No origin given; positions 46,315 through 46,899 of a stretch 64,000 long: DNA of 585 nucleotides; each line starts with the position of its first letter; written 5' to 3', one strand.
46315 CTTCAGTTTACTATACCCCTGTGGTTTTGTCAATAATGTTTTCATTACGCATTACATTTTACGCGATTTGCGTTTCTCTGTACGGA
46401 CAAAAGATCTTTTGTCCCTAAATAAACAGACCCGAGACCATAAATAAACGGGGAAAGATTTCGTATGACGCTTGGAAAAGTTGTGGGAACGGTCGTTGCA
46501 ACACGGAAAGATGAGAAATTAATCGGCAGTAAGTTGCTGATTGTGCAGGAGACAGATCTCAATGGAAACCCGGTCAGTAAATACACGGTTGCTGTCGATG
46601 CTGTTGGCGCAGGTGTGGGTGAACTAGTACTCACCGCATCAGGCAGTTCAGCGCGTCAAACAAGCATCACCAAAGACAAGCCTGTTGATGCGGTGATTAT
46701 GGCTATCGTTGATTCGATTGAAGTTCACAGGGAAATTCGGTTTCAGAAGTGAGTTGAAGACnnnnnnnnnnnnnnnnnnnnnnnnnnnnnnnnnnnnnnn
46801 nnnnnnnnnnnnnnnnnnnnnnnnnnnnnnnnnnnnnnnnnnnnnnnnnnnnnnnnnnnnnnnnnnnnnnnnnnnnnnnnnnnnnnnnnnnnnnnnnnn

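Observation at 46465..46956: Orphan microcompartment vertex protein (EutN/PduN/CcmL family) translationally coupled to a BrnA-like antitoxin gene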

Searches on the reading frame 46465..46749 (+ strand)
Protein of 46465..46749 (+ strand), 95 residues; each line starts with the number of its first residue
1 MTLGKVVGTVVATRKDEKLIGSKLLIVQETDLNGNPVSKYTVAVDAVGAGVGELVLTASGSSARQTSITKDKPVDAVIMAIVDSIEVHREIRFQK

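Call 3: search_protein_families(library=pfam, proteins=[window:46465-46749:+], max_evalue=1)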
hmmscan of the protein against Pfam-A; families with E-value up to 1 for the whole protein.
window:46465-46749:+ (95 aa): 1 family
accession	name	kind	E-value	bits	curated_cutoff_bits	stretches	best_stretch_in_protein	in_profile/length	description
PF03319.19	EutN_CcmL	-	2.1e-31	108.7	25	1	1-83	1-83/83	Ethanolamine utilisation protein EutN/carboxysome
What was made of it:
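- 46465..46752 (+): BMC-P (EutN/CcmL-family) vertex-pentamer gene, 95 aa. It is the single member of the poribacterial BMC-P triplet (Kamke group C; FRAG2 satellite). PF03319 E 2.1e-31, full length (call 3).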

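Call 4: search_protein_families(library=ncbifam, proteins=[window:46465-46749:+], max_evalue=1)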
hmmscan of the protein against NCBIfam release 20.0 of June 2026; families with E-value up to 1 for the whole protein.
window:46465-46749:+ (95 aa): 4 families
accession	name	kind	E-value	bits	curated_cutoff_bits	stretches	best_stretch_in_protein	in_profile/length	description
NF053795.1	beta_CO2some_L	equivalog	3.6e-30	104.3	125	1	1-94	1-94/99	beta-carboxysome shell vertex protein CcmL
NF011992.0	PRK15448.1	equivalog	6.5e-20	71.1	118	1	1-94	1-94/95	ethanolamine utilization microcompartment protein EutN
TIGR02703.2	carboxysome_A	equivalog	2.5e-12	47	120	1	1-84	1-79/81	alpha-carboxysome shell vertex protein CsoS4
TIGR02704.1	carboxysome_B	equivalog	1.1e-08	35.3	88.9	1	1-84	1-78/80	carboxysome peptide B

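Call 7: find_encoding_contigs(protein=window:46465-46749:+, flank=10000, max_places=10)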
Protein window:46465-46749:+ (95 aa): 6 contigs read that carry it; 6 places shown.
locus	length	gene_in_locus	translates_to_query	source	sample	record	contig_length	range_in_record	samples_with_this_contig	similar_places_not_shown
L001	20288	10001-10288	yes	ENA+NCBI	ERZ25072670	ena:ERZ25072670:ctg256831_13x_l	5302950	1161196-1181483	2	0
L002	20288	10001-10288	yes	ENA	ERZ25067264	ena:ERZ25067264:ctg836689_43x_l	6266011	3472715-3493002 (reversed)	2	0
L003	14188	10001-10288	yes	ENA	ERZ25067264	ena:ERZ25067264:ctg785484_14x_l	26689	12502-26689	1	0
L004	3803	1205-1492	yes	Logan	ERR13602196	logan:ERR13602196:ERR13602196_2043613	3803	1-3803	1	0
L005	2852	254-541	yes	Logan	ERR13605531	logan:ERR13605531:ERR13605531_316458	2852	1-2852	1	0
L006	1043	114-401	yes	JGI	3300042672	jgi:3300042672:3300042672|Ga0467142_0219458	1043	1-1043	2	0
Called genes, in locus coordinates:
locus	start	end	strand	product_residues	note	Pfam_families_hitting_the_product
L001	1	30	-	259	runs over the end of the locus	PF01408:GFO_IDH_MocA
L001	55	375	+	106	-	-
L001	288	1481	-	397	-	-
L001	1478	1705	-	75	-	-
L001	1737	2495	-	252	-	PF00106:adh_short, PF01370:Epimerase (weak), PF08659:KR, PF13561:adh_short_C2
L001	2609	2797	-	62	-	-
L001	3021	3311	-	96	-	-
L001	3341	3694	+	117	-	PF13340:DUF4096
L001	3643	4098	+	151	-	PF01609:DDE_Tnp_1, PF13612:DDE_Tnp_1_3 (weak)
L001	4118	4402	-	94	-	-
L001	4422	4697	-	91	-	-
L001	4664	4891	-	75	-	-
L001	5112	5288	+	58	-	-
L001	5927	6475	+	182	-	-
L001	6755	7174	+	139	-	-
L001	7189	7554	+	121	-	-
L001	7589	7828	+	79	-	-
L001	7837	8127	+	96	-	-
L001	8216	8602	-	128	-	PF01408:GFO_IDH_MocA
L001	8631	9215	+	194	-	-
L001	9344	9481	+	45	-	-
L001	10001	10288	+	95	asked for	PF03319:EutN_CcmL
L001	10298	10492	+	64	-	PF12441:CopG_antitoxin (weak)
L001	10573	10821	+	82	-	-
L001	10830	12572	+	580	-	PF25323:6TM_PilS, PF13596:PAS_10, PF00512:HisKA, PF02518:HATPase_c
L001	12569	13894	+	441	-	PF00072:Response_reg, PF00158:Sigma54_activat, PF13191:AAA_16 (weak), PF14532:Sigma54_activ_2, PF25601:AAA_lid_14, PF02954:HTH_8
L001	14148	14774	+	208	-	PF01812:5-FTHF_cyc-lig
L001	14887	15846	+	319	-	PF01795:Methyltransf_5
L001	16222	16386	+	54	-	PF04977:DivIC (weak)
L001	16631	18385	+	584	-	PF03717:PBP_dimer, PF00905:Transpeptidase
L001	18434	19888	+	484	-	PF01225:Mur_ligase, PF08245:Mur_ligase_M, PF02875:Mur_ligase_C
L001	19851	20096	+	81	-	PF26262:DUF8066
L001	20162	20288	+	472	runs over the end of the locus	PF01225:Mur_ligase (weak), PF08245:Mur_ligase_M, PF02875:Mur_ligase_C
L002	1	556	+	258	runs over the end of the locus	PF13340:DUF4096, PF01609:DDE_Tnp_1, PF13612:DDE_Tnp_1_3 (weak), PF13586:DDE_Tnp_1_2 (weak)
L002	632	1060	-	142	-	PF01609:DDE_Tnp_1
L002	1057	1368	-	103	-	PF13340:DUF4096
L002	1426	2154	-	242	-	PF00106:adh_short, PF08659:KR, PF13561:adh_short_C2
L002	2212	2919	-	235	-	PF01983:CofC (faint), PF09837:DUF2064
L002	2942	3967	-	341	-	-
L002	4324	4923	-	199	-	PF02775:TPP_enzyme_C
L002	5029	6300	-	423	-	PF16153:DUF4861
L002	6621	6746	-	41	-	-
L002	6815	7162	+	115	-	-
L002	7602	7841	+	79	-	-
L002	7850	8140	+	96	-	-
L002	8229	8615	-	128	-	PF01408:GFO_IDH_MocA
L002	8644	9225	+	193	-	-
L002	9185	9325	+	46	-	-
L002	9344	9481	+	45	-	-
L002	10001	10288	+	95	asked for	PF03319:EutN_CcmL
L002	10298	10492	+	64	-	PF12441:CopG_antitoxin (weak)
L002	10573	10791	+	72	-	-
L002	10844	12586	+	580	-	PF25323:6TM_PilS, PF13596:PAS_10, PF00512:HisKA, PF02518:HATPase_c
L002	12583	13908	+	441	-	PF00072:Response_reg, PF00158:Sigma54_activat, PF13191:AAA_16 (weak), PF14532:Sigma54_activ_2, PF25601:AAA_lid_14, PF02954:HTH_8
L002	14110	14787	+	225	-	PF01812:5-FTHF_cyc-lig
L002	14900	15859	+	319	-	PF01795:Methyltransf_5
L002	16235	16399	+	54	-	PF04977:DivIC (weak)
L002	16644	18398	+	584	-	PF03717:PBP_dimer, PF00905:Transpeptidase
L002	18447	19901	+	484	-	PF01225:Mur_ligase, PF08245:Mur_ligase_M, PF02875:Mur_ligase_C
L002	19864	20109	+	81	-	PF26262:DUF8066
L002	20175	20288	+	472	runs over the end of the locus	PF01225:Mur_ligase (weak), PF08245:Mur_ligase_M, PF02875:Mur_ligase_C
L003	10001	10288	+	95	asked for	PF03319:EutN_CcmL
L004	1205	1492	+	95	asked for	PF03319:EutN_CcmL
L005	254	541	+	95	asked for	PF03319:EutN_CcmL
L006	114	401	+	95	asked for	PF03319:EutN_CcmL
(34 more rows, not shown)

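Call 9: find_homologous_proteins(query=window:46465-46749:+, max_evalue=0.00001)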
Query window:46465-46749:+ (95 aa): 7988 proteins with E <= 0.00001 among 8000 candidates; the best 120 are listed.
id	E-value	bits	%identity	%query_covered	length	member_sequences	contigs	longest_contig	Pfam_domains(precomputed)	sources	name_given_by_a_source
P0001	9.2e-51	187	100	100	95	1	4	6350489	PF03319.20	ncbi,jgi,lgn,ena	jgi:microcompartment protein CcmK/EutM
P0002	2.4e-43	163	83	100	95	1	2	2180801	PF03319.20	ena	-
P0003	4.9e-43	162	83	100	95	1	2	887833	PF03319.20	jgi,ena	jgi:microcompartment protein CcmK/EutM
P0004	2.0e-42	160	84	100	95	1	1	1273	PF03319.20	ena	-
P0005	1.8e-41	157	82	100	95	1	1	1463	PF03319.20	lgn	-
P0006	3.5e-41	156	84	100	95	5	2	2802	PF03319.20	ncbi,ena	-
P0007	1.2e-40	155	82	100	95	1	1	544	PF03319.20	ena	-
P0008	2.7e-40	153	82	88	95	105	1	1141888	PF03319.20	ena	-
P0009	8.8e-40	152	82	100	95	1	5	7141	PF03319.20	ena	-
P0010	1.1e-39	151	80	100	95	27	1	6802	PF03319.20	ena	-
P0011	1.3e-39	151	82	100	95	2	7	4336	PF03319.20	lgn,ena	-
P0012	3.6e-39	150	77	100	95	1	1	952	PF03319.20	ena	-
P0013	5.5e-39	149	81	100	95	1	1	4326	PF03319.20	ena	-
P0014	1.5e-38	148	79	100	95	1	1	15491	PF03319.20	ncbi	ncbi:MAG: EutN/CcmL family microcompartment protein [Candidatus Poribacteria bacterium]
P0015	2.6e-38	147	78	100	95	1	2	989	PF03319.20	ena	-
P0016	3.2e-38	147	79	100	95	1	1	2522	PF03319.20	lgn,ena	-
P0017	3.3e-38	147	79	100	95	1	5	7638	PF03319.20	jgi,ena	-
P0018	3.5e-38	147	79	100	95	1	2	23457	PF03319.20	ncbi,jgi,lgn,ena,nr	ncbi:TPA: ethanolamine utilization protein EutN [Candidatus Poribacteria bacterium]|nr:ethanolamine 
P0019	4.2e-38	146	77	100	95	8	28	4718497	PF03319.20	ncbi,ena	-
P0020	4.3e-38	146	80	100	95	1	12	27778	PF03319.20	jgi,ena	jgi:microcompartment protein CcmK/EutM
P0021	5.0e-38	146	81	100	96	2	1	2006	PF03319.20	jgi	jgi:microcompartment protein CcmK/EutM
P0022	5.9e-38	146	79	100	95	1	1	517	PF03319.20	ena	-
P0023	6.0e-38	146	78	100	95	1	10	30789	PF03319.20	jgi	jgi:microcompartment protein CcmK/EutM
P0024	6.4e-38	146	78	100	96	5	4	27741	PF03319.20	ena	-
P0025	8.3e-38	145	78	100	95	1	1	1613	PF03319.20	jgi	jgi:microcompartment protein CcmK/EutM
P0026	8.9e-38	145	78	100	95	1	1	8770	PF03319.20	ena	-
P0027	1.3e-37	145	78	100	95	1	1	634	PF03319.20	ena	-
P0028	1.6e-37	145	78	100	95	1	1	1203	PF03319.20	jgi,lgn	-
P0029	2.3e-37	144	77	100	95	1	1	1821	PF03319.20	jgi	jgi:microcompartment protein CcmK/EutM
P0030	2.8e-37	144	78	100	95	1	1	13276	PF03319.20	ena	-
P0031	3.3e-37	144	77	100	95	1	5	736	PF03319.20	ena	-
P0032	5.3e-37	143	77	100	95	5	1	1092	PF03319.20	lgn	-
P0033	7.1e-37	142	77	100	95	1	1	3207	PF03319.20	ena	-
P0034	7.4e-37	142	76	100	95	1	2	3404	PF03319.20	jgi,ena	-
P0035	8.0e-37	142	74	100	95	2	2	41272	PF03319.20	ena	-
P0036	1.4e-36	142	76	100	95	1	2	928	PF03319.20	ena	-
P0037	1.5e-36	141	76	100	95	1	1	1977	PF03319.20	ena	-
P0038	2.3e-36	141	73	100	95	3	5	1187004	PF03319.20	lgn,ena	-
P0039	2.5e-36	141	72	100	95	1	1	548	PF03319.20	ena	-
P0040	3.0e-36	141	73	100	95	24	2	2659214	PF03319.20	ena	-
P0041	4.8e-36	140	73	100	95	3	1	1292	PF03319.20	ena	-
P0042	6.3e-36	139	76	100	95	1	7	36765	PF03319.20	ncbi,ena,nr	ncbi:EutN/CcmL family microcompartment protein [bacterium]|nr:EutN/CcmL family microcompartment prot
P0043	9.6e-36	139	74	100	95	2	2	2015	PF03319.20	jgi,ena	-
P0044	1.0e-35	139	76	100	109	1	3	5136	PF03319.20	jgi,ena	-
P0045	1.1e-35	139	72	100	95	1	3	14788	PF03319.20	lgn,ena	-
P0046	1.1e-35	139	76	100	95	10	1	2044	PF03319.20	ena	-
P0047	1.5e-35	138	72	100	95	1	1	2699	PF03319.20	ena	-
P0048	1.8e-35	138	74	100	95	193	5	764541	PF03319.20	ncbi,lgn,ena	-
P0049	2.5e-35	138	74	100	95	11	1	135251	PF03319.20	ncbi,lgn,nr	ncbi:EutN/CcmL family microcompartment protein [Candidatus Poribacteria bacterium]|nr:EutN/CcmL fami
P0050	2.8e-35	137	74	100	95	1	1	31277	PF03319.20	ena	-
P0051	3.2e-35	137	73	100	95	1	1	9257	PF03319.20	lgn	-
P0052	4.1e-35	137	73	100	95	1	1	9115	PF03319.20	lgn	-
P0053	6.3e-35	136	73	100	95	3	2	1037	PF03319.20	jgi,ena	-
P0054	6.4e-35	136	72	100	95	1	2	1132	PF03319.20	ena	-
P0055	7.5e-35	136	69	100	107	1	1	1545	PF03319.20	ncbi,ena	-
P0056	8.3e-35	136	74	100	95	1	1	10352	PF03319.20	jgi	jgi:microcompartment protein CcmK/EutM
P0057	8.4e-35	136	73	100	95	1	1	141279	PF03319.20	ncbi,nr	ncbi:ethanolamine utilization protein EutN [Candidatus Poribacteria bacterium]|nr:MAG: ethanolamine 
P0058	8.6e-35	136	72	100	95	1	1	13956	PF03319.20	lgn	-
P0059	1.4e-34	135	72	100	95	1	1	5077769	PF03319.20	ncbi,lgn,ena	-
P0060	1.6e-34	135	73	100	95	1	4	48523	PF03319.20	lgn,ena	-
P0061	2.2e-34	135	72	100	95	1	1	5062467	PF03319.20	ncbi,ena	-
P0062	2.9e-34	134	72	100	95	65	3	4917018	PF03319.20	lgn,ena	-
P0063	3.5e-34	134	71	100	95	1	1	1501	PF03319.20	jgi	-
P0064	3.7e-34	134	72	100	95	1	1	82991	PF03319.20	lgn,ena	-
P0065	5.2e-34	133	73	100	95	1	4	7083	PF03319.20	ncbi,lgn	-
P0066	5.5e-34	133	71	100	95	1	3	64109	PF03319.20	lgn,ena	-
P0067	6.0e-34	133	72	100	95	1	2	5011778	PF03319.20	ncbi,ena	-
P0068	6.6e-34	133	74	100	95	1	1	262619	PF03319.20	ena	-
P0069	8.4e-34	133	72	100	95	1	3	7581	PF03319.20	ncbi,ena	-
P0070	8.6e-34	133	71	100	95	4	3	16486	PF03319.20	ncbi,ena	-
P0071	1.0e-33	132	71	100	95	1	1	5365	PF03319.20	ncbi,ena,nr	ncbi:MAG: EutN/CcmL family microcompartment protein [Candidatus Poribacteria bacterium]|nr:EutN/CcmL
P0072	1.0e-33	132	69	100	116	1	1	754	PF03319.20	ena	-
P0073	1.0e-33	132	72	100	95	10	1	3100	PF03319.20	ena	-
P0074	1.1e-33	132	72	100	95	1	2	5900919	PF03319.20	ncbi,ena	-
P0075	1.6e-33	132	71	100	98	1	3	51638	PF03319.20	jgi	-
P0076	2.0e-33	132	71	100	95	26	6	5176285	PF03319.20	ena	-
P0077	2.3e-33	131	72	100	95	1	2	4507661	PF03319.20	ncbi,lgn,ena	-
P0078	2.3e-33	131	69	100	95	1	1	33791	PF03319.20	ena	-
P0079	2.3e-33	131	71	100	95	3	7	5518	PF03319.20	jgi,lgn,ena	-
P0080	3.0e-33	131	71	100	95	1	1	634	PF03319.20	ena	-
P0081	3.2e-33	131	67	100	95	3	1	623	PF03319.20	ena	-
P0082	3.3e-33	131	71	100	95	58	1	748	PF03319.20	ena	-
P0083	4.1e-33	131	71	100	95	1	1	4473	PF03319.20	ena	-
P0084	4.1e-33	131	69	100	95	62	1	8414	PF03319.20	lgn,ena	-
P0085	5.1e-33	130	72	100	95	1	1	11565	PF03319.20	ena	-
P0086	6.2e-33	130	73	100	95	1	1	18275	PF03319.20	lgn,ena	-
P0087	6.4e-33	130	69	100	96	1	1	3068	PF03319.20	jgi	-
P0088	7.4e-33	130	69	100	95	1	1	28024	PF03319.20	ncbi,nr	ncbi:MAG: carbon dioxide concentrating mechanism protein CcmL [Candidatus Poribacteria bacterium]|nr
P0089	7.7e-33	130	68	100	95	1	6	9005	PF03319.20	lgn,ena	-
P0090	7.9e-33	130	71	100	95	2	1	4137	PF03319.20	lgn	-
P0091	8.5e-33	130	68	100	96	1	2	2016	PF03319.20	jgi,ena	-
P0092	9.1e-33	129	66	100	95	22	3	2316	PF03319.20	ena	-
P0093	9.2e-33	129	67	100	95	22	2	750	PF03319.20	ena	-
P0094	9.7e-33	129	67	100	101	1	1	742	PF03319.20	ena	-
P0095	9.8e-33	129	69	100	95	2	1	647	PF03319.20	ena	-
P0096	1.2e-32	129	68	100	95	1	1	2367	PF03319.20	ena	-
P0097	1.3e-32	129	68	100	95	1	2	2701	PF03319.20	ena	-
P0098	1.5e-32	129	71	100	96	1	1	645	PF03319.20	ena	-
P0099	1.6e-32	129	68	100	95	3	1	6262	PF03319.20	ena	-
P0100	1.8e-32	128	67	100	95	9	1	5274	PF03319.20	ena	-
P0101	2.0e-32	128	71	100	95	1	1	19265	PF03319.20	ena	-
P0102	2.0e-32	128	68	100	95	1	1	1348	PF03319.20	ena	-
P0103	2.2e-32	128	71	100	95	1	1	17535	PF03319.20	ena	-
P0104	2.8e-32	128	71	100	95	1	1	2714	PF03319.20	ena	-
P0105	2.8e-32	128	69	100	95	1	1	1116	PF03319.20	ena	-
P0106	3.1e-32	128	68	100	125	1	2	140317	PF03319.20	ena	-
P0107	3.2e-32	128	68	100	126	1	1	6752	PF03319.20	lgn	-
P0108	3.4e-32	128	72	100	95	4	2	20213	PF03319.20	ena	-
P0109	3.6e-32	128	71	100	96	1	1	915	PF03319.20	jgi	jgi:microcompartment protein CcmK/EutM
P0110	3.8e-32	127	68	100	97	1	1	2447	PF03319.20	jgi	-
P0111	4.8e-32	127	72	100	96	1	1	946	PF03319.20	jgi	jgi:microcompartment protein CcmK/EutM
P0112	5.7e-32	127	68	100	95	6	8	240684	PF03319.20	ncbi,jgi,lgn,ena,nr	ncbi:MAG: EutN/CcmL family microcompartment protein [Candidatus Poribacteria bacterium]|nr:EutN/CcmL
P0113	8.4e-32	126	69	100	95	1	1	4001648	PF03319.20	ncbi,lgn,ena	-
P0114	8.9e-32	126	68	100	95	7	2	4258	PF03319.20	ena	-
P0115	8.9e-32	126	72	100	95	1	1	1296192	PF03319.20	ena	-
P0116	9.4e-32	126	72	100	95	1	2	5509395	PF03319.20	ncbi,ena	-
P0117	9.9e-32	126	68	100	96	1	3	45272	PF03319.20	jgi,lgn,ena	-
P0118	1.0e-31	126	68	100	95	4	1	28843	PF03319.20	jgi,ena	jgi:microcompartment protein CcmK/EutM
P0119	1.1e-31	126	72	100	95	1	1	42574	PF03319.20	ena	-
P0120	1.5e-31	126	68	100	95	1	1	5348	PF03319.20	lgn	-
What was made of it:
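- At least 120 homolog clusters, almost all of the same length; the named ones are Candidatus Poribacteria (call 9).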

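Call 10: find_encoding_contigs(protein=P0059, flank=10000, max_places=3)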
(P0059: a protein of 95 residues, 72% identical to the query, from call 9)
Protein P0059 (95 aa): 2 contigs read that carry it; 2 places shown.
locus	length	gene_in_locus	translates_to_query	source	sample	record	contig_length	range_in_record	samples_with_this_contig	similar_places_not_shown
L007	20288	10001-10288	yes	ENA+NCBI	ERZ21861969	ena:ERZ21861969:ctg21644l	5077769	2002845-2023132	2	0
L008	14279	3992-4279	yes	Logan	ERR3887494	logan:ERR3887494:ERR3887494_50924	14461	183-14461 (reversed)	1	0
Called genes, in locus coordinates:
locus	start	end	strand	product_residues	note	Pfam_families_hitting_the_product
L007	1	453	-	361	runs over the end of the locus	PF03235:GmrSD_N, PF01844:HNH, PF14279:HNH_5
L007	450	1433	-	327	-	PF13651:EcoRI_methylase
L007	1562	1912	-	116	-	-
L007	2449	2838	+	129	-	-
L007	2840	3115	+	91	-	PF20605:Antitox_RHH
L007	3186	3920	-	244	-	-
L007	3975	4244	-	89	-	-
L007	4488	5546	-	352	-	PF01408:GFO_IDH_MocA, PF02894:GFO_IDH_MocA_C, PF22725:GFO_IDH_MocA_C3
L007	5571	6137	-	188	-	PF05685:Uma2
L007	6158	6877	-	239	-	PF00702:Hydrolase, PF13419:HAD_2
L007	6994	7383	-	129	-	PF00903:Glyoxalase, PF18029:Glyoxalase_6 (weak)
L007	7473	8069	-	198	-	PF04542:Sigma70_r2, PF08281:Sigma70_r4_2, PF04545:Sigma70_r4 (weak)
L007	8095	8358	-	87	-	-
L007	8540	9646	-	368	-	PF00890:FAD_binding_2 (faint), PF01266:DAO, PF03486:HI0933_like (faint), PF07992:Pyr_redox_2 (faint), PF13450:NAD_binding_8 (weak)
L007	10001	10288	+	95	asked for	PF03319:EutN_CcmL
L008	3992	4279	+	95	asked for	PF03319:EutN_CcmL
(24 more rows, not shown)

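Call 11: find_encoding_contigs(protein=P0113, flank=10000, max_places=3)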
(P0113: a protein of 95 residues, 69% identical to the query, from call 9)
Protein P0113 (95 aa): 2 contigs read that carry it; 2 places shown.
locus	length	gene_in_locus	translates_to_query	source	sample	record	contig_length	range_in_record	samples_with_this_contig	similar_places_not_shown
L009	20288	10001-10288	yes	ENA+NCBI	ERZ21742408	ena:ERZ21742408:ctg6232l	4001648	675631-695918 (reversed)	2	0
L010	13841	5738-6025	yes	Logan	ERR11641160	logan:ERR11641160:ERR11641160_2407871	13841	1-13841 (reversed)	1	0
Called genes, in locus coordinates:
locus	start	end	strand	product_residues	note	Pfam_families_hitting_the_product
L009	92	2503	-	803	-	PF01555:N6_N4_Mtase (faint), PF08241:Methyltransf_11 (faint)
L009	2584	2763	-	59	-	PF06634:DUF1156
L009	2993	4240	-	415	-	PF01385:OrfB_IS605, PF07282:Cas12f1-like_TNB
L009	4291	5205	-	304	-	-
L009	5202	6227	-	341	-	PF01408:GFO_IDH_MocA, PF02894:GFO_IDH_MocA_C, PF22725:GFO_IDH_MocA_C3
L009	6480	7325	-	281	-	PF02522:Antibiotic_NAT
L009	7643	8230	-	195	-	PF04542:Sigma70_r2, PF08281:Sigma70_r4_2, PF04545:Sigma70_r4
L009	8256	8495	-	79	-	-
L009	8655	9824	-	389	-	PF01946:Thi4 (weak), PF07992:Pyr_redox_2 (faint), PF00890:FAD_binding_2, PF01266:DAO, PF03486:HI0933_like (faint), PF13450:NAD_binding_8 (faint)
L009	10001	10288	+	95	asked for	PF03319:EutN_CcmL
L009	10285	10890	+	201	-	PF01812:5-FTHF_cyc-lig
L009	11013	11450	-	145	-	PF12836:HHH_3, PF14520:HHH_5 (faint), PF14716:HHH_8 (faint), PF00633:HHH (faint), PF03934:T2SSK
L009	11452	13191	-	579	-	PF01839:FG-GAP (faint), PF13517:FG-GAP_3, PF07593:UnbV_ASPIC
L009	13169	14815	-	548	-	-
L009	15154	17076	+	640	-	PF06808:DctM, PF11874:DUF3394 (weak)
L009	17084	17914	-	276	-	PF00515:TPR_1 (faint), PF07719:TPR_2 (faint), PF13174:TPR_6 (faint)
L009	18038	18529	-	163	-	-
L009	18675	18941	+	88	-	-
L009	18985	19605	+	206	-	PF01947:Rv2949c-like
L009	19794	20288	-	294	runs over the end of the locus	PF07719:TPR_2 (faint), PF13432:TPR_16 (faint), PF13174:TPR_6 (weak)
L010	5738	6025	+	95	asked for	PF03319:EutN_CcmL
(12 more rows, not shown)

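Call 21: find_encoding_contigs(protein=P0002, flank=8000, max_places=2)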
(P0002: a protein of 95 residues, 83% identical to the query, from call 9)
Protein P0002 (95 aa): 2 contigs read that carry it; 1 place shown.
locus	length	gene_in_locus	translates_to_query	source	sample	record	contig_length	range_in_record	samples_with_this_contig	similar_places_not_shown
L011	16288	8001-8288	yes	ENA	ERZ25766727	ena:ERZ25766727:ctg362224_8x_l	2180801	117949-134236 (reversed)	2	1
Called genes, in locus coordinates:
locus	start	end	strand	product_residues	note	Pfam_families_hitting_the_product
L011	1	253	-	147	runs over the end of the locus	-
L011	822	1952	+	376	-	PF08884:Flagellin_D3 (faint), PF13449:Phytase-like (faint), PF07589:PEP_exosort_dom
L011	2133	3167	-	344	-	-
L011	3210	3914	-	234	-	PF00072:Response_reg, PF00486:Trans_reg_C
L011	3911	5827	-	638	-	PF00754:F5_F8_type_C, PF22633:F5_F8_type_C_2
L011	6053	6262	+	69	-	-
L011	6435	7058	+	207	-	-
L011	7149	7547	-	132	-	PF14489:QueF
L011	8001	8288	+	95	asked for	PF03319:EutN_CcmL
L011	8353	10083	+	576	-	PF25323:6TM_PilS, PF13596:PAS_10, PF00512:HisKA, PF02518:HATPase_c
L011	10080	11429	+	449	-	PF00072:Response_reg, PF00158:Sigma54_activat, PF14532:Sigma54_activ_2, PF25601:AAA_lid_14, PF02954:HTH_8 (weak)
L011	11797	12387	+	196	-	PF01812:5-FTHF_cyc-lig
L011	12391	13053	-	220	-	-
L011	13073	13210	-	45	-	-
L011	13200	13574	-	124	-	-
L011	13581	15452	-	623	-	PF17892:Cadherin_5 (faint), PF17963:Big_9 (faint), PF13205:Big_5, PF00404:Dockerin_1 (weak), PF13860:FlgD_ig (weak), PF18962:Por_Secre_tail (faint)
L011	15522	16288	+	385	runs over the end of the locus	PF13808:DDE_Tnp_1_assoc, PF01609:DDE_Tnp_1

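Call 22: find_encoding_contigs(protein=P0019, flank=8000, max_places=2)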
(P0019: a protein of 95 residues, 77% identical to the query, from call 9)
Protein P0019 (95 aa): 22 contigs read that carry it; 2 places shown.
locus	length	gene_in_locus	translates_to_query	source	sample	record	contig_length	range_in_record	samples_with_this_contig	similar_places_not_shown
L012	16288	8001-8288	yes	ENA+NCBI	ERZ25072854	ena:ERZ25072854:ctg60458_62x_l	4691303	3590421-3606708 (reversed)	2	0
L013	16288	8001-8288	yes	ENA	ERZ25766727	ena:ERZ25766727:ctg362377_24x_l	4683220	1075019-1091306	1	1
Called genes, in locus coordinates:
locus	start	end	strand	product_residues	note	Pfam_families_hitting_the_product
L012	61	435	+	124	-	PF06170:DUF983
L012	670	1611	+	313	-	-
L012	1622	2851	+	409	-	PF01979:Amidohydro_1, PF07969:Amidohydro_3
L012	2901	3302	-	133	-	PF00581:Rhodanese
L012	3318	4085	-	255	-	PF00881:Nitroreductase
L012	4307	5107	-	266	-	PF13385:Laminin_G_3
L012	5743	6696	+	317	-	PF00389:2-Hacid_dh, PF02826:2-Hacid_dh_C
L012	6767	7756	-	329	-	PF02608:Bmp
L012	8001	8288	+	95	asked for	PF03319:EutN_CcmL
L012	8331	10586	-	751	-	PF13385:Laminin_G_3 (weak)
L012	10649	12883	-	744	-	PF13385:Laminin_G_3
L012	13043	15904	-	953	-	PF04851:ResIII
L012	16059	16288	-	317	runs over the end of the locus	PF25164:CoiA_N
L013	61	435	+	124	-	PF06170:DUF983 (weak)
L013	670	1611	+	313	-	-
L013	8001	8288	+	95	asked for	PF03319:EutN_CcmL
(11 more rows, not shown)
